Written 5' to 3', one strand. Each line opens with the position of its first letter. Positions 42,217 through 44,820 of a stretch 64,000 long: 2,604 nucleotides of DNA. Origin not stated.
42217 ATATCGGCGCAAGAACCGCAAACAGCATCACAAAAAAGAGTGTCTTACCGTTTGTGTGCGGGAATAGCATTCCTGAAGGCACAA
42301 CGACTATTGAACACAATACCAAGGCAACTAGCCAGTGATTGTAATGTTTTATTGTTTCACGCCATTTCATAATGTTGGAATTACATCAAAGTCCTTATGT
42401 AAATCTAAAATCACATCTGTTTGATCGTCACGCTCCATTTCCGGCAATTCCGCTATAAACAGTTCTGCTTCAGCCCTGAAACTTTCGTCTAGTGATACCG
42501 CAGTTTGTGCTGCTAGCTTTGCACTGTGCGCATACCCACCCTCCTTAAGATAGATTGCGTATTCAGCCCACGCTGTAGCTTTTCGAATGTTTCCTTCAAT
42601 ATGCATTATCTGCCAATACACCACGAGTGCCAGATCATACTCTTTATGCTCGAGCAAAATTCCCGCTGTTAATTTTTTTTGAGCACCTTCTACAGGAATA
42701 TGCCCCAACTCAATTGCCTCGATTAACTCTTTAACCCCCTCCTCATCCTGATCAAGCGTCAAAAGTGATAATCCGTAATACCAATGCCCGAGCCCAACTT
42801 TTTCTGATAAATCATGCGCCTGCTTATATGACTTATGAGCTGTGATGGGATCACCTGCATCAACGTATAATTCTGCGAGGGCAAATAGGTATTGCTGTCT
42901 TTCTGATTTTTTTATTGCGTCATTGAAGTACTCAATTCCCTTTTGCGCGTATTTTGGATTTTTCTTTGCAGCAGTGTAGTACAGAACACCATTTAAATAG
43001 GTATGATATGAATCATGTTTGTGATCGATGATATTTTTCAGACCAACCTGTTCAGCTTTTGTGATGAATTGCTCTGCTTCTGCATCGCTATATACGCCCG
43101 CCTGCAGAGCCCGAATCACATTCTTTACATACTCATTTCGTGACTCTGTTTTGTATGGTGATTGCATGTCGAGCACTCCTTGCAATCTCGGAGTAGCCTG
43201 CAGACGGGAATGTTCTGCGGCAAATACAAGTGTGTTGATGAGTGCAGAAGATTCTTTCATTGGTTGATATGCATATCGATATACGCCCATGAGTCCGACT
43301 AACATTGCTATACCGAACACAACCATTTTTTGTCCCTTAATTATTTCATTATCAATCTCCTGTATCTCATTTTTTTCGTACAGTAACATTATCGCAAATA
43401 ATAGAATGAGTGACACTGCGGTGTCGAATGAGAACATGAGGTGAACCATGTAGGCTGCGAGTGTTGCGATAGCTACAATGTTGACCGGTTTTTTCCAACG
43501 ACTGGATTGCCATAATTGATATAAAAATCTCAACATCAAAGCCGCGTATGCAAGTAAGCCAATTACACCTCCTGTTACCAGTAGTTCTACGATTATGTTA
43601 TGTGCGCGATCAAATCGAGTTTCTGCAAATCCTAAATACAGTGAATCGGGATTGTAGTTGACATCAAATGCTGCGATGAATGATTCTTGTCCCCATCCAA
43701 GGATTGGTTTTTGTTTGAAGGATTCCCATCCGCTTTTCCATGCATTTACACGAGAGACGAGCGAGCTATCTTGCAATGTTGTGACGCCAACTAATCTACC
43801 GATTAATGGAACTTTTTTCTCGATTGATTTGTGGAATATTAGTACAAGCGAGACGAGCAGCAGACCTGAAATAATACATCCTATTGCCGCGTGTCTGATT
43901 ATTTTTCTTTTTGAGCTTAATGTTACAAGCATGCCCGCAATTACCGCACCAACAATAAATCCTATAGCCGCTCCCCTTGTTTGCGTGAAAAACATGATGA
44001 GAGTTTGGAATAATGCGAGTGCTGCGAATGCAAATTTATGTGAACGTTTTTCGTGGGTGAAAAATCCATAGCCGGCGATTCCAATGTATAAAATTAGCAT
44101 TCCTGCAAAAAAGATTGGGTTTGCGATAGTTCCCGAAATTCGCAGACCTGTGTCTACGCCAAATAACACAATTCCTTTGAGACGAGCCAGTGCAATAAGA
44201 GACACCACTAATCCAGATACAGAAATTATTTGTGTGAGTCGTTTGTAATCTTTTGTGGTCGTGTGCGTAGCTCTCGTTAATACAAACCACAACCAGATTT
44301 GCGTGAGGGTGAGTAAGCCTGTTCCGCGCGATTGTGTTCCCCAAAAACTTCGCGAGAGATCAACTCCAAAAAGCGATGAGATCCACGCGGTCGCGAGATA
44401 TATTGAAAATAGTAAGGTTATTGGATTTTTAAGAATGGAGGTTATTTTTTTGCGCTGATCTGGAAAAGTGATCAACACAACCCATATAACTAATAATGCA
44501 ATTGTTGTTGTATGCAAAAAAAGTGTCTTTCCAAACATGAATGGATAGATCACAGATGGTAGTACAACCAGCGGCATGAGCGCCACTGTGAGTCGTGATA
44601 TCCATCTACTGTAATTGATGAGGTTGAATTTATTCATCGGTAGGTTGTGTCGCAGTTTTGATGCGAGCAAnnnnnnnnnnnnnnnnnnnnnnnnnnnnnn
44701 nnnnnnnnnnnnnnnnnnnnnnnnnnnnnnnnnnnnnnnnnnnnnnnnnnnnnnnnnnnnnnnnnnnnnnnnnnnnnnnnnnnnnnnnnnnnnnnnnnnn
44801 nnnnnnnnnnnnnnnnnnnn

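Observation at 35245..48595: Four PglL/WaaL-like Wzy_C-TPR paralogues surrounding a Cys-rich repeat lipoprotein, next to a giant surface-protein gene: a candidate protein O-glycosylation or surface-layer assembly system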

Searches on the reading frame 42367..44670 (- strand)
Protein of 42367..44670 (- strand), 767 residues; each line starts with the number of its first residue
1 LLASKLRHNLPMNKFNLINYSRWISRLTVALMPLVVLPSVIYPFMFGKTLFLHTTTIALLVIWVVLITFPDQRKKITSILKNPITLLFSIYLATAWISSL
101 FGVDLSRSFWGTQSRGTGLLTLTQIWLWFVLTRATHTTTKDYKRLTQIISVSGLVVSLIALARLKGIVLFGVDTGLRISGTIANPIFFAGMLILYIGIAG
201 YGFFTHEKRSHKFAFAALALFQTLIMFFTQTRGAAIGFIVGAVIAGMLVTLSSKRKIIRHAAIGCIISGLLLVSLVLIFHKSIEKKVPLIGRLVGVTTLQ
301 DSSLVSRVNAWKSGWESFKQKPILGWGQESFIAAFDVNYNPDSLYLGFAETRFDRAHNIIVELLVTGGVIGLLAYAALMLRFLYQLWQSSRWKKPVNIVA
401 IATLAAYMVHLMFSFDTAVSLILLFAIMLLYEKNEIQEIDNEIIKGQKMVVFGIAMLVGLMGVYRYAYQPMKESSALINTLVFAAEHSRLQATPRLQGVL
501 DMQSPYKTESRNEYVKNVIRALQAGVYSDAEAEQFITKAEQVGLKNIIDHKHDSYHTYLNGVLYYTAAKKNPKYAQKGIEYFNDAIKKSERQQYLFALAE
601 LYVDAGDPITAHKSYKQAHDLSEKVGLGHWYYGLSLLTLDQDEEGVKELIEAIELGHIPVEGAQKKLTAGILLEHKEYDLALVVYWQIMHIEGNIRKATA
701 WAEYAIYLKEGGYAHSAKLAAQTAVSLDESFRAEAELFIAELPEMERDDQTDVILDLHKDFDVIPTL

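Call 5: search_protein_families(library=pfam, proteins=[window:42367-44670:-], max_evalue=0.01)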
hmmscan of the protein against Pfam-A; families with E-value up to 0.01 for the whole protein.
window:42367-44670:- (767 aa): 2 families
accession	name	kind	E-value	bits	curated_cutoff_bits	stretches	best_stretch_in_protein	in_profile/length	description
PF04932.20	Wzy_C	-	1.6e-21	77.1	31.7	1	218-375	2-148/149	O-Antigen ligase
PF10536.15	PMD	-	0.0054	16.4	34.9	0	52-136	105-192/347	Plant mobile domain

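Call 12: search_protein_families(library=ncbifam, proteins=[window:42367-44670:-], max_evalue=0.01)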
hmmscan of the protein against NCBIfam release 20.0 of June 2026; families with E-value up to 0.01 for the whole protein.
window:42367-44670:- (767 aa): 3 families
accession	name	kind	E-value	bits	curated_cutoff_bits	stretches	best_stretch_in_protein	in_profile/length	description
TIGR00947.1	2A73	equivalog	5.6e-14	52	366.4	1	23-408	17-391/425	IctB family putative bicarbonate transporter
TIGR02552.1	LcrH_SycD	equivalog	0.0025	17.5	104.8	0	591-657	51-117/136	SycD/LcrH family type III secretion system chaperone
NF033920.0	C39_PA2778_fam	equivalog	0.0088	15.5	150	0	575-654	172-252/255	PA2778 family cysteine peptidase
